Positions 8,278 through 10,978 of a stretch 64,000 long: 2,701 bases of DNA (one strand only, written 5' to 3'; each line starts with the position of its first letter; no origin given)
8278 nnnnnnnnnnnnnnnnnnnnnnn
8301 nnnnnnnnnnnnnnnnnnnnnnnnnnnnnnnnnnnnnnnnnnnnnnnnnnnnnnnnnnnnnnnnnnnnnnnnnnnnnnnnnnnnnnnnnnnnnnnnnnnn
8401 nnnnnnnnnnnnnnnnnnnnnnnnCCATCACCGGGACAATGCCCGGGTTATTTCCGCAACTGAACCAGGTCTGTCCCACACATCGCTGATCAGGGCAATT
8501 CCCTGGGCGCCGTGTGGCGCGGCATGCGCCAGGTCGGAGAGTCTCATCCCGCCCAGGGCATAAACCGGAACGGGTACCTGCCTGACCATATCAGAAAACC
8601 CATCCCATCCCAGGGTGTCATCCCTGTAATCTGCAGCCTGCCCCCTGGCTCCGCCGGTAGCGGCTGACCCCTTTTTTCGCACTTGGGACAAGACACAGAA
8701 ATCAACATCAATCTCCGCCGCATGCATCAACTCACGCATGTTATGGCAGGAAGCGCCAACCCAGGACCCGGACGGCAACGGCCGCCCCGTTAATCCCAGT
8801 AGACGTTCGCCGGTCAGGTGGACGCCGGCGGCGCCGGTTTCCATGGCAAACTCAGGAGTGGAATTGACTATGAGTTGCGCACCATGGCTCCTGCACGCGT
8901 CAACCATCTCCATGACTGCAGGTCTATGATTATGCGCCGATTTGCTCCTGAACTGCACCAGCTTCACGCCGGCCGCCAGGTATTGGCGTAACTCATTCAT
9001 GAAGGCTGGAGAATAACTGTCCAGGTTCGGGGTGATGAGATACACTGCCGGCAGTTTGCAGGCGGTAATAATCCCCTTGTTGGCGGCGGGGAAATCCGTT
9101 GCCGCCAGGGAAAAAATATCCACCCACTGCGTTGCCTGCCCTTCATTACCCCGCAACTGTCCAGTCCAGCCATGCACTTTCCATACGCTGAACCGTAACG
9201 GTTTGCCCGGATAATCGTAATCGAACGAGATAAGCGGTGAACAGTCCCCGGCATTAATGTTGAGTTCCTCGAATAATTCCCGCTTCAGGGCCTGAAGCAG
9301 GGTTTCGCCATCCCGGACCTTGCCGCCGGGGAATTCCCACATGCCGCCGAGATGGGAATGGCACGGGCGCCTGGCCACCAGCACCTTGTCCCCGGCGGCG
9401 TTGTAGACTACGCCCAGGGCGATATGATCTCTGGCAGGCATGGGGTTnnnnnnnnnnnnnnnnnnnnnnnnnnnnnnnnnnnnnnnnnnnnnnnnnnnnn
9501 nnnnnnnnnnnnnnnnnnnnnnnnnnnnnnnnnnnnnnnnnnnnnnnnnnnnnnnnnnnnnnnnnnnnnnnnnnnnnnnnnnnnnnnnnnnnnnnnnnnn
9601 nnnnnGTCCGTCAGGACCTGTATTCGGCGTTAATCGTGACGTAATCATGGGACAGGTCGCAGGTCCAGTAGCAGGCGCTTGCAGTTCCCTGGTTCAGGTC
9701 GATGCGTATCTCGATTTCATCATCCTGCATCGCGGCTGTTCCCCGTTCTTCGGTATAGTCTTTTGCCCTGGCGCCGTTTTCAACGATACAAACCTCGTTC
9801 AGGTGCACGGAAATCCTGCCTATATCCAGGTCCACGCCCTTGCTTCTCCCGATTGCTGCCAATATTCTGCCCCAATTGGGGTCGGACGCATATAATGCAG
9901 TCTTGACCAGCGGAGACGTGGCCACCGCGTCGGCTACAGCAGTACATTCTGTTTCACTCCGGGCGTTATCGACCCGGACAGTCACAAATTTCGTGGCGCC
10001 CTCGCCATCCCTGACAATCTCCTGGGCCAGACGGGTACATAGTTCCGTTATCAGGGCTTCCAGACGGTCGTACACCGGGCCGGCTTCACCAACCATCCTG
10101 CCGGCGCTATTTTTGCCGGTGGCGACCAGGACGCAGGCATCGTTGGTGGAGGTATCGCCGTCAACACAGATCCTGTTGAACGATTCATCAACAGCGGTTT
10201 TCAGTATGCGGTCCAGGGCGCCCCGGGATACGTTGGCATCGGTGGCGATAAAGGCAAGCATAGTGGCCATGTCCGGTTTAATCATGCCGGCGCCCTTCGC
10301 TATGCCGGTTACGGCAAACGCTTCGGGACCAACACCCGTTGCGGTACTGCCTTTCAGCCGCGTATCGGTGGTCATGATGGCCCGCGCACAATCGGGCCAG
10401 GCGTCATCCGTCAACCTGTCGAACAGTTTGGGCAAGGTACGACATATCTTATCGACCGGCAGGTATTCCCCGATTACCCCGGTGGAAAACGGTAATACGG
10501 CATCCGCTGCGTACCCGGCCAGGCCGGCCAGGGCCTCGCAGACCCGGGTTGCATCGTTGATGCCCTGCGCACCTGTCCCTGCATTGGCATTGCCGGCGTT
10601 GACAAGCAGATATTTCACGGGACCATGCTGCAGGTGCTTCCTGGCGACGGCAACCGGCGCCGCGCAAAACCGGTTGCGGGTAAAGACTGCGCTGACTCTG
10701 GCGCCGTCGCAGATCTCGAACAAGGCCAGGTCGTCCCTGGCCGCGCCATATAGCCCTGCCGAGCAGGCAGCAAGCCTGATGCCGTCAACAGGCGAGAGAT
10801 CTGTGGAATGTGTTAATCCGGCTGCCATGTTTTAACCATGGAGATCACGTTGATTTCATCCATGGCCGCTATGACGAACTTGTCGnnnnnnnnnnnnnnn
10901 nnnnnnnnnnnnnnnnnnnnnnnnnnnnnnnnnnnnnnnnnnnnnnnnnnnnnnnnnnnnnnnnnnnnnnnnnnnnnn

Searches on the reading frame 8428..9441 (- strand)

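Call 86: search_protein_families(library=pfam, proteins=[window:8428-9441:-], max_evalue=0.001)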
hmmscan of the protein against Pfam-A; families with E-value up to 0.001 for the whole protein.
window:8428-9441:- (337 aa): 3 families
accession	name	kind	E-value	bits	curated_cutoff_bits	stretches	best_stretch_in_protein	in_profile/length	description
PF02581.23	TMP-TENI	-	1.9e-30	106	27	1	133-321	1-180/180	Thiamine monophosphate synthase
PF14815.12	NUDIX_4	-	3.7e-18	65.8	35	1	12-126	5-112/113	NUDIX domain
PF00293.34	NUDIX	-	4.7e-17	62.7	21.1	1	8-123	5-129/134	NUDIX domain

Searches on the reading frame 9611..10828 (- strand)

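Call 86: search_protein_families(library=pfam, proteins=[window:9611-10828:-], max_evalue=0.001)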
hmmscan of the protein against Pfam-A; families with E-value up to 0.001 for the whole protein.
window:9611-10828:- (405 aa): 1 family
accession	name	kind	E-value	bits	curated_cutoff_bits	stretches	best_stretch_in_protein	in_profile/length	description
PF01960.23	ArgJ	-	1.9e-141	471.6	32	1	19-405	2-377/377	ArgJ family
